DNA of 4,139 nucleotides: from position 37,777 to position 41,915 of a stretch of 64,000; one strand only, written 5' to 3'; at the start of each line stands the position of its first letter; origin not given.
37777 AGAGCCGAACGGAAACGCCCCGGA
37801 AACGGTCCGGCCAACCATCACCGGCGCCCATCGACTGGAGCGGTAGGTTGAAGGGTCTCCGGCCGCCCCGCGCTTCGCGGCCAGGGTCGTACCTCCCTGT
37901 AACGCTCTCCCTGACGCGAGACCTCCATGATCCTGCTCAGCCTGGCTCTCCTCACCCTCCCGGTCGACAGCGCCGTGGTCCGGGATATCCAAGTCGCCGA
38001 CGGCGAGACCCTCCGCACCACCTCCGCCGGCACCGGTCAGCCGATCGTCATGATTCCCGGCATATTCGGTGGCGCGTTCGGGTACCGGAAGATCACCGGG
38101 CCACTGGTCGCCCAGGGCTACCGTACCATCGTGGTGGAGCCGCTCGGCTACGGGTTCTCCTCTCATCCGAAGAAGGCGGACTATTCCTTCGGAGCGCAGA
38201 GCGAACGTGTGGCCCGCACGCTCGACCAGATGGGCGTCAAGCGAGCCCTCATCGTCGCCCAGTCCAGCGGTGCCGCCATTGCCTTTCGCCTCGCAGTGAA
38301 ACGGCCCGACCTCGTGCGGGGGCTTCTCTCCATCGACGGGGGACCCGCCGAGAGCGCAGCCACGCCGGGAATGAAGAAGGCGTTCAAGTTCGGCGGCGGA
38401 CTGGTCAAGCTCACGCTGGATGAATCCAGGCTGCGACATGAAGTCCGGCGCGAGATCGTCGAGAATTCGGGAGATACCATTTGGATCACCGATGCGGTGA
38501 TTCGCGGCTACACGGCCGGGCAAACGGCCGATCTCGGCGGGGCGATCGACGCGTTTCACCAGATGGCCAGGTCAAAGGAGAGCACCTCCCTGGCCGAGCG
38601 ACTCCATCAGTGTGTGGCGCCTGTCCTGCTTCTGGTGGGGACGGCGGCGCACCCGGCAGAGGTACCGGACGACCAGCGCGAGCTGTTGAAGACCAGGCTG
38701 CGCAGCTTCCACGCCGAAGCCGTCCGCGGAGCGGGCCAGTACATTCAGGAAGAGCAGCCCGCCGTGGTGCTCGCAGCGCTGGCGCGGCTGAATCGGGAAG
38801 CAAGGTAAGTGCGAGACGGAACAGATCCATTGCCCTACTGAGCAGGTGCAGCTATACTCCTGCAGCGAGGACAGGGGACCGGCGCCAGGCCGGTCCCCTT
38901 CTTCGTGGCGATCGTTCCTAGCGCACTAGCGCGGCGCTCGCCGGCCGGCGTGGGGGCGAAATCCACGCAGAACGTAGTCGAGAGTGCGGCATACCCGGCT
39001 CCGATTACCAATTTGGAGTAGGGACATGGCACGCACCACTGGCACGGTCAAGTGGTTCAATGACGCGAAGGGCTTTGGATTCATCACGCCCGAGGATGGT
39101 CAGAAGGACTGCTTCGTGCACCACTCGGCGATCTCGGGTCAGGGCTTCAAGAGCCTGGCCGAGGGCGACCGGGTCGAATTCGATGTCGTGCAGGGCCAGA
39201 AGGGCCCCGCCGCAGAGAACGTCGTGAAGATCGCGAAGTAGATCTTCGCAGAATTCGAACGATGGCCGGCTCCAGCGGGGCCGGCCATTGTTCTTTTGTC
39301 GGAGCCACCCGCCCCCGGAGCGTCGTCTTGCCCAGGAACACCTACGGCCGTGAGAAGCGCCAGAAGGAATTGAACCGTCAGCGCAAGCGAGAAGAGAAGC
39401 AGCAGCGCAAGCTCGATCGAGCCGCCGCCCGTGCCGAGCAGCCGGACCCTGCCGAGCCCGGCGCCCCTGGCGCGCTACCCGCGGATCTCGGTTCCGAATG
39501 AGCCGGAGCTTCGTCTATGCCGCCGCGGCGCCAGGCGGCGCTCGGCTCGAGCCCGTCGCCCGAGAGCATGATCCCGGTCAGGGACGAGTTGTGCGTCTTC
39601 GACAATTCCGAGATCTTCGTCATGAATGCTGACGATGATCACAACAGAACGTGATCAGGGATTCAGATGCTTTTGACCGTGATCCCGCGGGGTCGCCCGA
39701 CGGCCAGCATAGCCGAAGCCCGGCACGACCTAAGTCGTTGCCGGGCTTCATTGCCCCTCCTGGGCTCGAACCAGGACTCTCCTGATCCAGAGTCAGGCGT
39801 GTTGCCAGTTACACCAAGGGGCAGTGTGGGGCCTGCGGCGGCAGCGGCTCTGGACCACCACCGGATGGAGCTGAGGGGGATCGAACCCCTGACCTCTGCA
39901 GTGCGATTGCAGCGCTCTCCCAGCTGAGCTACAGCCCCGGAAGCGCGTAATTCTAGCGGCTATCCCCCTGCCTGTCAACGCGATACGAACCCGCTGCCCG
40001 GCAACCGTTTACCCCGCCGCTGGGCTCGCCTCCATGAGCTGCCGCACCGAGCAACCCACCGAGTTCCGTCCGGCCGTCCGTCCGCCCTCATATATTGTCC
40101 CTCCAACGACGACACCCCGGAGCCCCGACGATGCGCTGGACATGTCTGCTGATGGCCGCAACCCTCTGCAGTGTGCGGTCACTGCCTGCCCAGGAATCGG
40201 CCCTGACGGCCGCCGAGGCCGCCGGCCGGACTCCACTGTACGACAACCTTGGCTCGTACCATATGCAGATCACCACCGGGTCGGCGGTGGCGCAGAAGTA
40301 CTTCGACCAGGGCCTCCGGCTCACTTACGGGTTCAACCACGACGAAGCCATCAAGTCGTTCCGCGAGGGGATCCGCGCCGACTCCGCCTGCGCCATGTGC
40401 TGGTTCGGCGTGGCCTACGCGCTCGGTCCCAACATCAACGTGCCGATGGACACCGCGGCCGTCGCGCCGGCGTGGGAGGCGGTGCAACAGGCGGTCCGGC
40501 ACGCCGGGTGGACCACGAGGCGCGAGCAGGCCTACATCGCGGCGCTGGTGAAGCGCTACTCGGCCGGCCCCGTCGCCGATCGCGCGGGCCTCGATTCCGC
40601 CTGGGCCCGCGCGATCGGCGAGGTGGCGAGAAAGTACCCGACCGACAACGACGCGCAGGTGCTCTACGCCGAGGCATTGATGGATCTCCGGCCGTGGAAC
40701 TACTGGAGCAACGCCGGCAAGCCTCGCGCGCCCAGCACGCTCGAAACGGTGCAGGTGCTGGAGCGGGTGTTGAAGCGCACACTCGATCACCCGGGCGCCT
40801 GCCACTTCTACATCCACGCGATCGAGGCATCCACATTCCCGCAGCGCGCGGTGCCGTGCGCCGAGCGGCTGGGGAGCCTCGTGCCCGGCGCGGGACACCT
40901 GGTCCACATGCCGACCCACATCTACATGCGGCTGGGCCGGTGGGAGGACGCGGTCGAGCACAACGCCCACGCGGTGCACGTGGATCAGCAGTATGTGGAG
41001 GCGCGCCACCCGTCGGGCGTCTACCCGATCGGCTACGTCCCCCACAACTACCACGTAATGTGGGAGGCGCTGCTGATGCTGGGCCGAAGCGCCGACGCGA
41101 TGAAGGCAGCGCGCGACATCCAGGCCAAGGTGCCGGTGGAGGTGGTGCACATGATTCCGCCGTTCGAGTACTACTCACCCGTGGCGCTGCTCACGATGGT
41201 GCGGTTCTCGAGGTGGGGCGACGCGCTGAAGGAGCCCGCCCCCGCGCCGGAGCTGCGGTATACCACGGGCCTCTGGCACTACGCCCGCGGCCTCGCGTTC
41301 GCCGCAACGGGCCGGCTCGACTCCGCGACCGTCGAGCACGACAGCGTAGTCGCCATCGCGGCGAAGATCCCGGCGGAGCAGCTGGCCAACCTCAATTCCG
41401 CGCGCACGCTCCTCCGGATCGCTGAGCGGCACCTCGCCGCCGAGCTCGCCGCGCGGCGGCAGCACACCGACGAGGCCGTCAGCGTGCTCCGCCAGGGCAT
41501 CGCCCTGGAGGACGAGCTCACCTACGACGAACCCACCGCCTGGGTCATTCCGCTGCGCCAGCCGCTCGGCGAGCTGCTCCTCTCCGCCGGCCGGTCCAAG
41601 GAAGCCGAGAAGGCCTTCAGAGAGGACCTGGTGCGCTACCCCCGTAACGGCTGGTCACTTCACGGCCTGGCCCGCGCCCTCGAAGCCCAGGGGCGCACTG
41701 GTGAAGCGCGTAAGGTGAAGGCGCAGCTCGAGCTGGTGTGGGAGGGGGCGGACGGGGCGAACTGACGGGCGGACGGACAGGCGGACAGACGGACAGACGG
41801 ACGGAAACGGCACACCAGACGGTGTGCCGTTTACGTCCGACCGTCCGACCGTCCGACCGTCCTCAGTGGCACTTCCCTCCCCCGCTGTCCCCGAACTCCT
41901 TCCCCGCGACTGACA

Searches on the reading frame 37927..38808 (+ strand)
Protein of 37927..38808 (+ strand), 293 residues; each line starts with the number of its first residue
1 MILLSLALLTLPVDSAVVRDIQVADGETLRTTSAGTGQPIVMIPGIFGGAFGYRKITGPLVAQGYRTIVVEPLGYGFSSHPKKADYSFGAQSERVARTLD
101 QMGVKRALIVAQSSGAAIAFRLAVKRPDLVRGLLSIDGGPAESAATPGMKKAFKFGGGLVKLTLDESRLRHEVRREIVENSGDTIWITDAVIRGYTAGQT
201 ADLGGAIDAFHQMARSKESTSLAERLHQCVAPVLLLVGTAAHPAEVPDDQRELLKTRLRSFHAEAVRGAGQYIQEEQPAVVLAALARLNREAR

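Call 59: search_protein_families(library=pfam, proteins=[window:37927-38808:+], max_evalue=0.01)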
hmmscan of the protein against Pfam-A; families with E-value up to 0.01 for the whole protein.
window:37927-38808:+ (293 aa): 4 families
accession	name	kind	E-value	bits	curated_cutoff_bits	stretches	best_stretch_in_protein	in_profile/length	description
PF00561.26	Abhydrolase_1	-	1.6e-17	64.4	25.8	1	39-141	2-104/245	alpha/beta hydrolase fold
PF12697.13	Abhydrolase_6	-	2.8e-12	48.2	26.3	1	40-283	1-216/217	Alpha/beta hydrolase family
PF12146.15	Hydrolase_4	-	5.4e-05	23.1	27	1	40-240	7-201/239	Serine aminopeptidase, S33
PF03096.20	Ndr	-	0.00042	19.6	23.3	1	93-286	87-273/283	Ndr family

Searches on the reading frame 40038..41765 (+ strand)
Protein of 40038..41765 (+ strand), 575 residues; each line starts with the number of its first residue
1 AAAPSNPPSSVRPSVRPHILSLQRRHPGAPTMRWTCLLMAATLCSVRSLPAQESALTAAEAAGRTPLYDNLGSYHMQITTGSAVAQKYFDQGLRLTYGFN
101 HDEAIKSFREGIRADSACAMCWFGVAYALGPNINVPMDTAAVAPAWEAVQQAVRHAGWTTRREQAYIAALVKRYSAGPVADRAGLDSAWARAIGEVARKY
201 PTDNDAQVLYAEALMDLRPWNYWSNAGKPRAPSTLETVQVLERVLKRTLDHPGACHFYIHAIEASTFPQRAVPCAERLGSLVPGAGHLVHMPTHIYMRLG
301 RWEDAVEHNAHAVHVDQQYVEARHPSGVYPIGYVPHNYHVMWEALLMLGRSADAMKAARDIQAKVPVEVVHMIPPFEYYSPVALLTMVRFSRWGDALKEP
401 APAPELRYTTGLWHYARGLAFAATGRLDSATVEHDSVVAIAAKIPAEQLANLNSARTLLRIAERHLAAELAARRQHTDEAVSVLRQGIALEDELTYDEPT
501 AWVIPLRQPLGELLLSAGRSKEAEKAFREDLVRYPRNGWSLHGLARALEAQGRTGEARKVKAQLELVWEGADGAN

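Call 7: search_protein_families(library=pfam, proteins=[window:40038-41765:+], max_evalue=0.01)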
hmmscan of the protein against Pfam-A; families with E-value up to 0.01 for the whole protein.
window:40038-41765:+ (575 aa): 11 families
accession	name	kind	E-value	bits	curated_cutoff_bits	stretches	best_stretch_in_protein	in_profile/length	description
PF07719.23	TPR_2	-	7.1e-08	32.4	27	0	510-537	7-34/34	Tetratricopeptide repeat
PF14559.12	TPR_19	-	1.1e-07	32.5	25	1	514-560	1-47/68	Tetratricopeptide repeat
PF13176.12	TPR_7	-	8.3e-07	29.1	27.9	0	294-307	7-20/36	Tetratricopeptide repeat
PF13424.12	TPR_12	-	2.9e-06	27.8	30.1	0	510-559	9-66/77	Tetratricopeptide repeat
PF13428.12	TPR_14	-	3.3e-06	27.7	23.5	0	510-546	7-43/44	Tetratricopeptide repeat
PF13432.12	TPR_16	-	3.9e-06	27.6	32.7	0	510-559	3-52/65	Tetratricopeptide repeat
PF00515.34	TPR_1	-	1.9e-05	24.7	27.8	0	294-316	9-31/34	Tetratricopeptide repeat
PF07721.20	TPR_4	-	7.1e-05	23.5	27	0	539-558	2-21/26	Tetratricopeptide repeat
PF13181.12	TPR_8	-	0.00019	21.8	25.7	0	100-117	16-33/34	Tetratricopeptide repeat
PF13431.12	TPR_17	-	0.0004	20.9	24.4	0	533-558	8-33/34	Tetratricopeptide repeat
PF13414.12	TPR_11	-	0.0067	16.5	26.8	0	294-323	2-31/42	TPR repeat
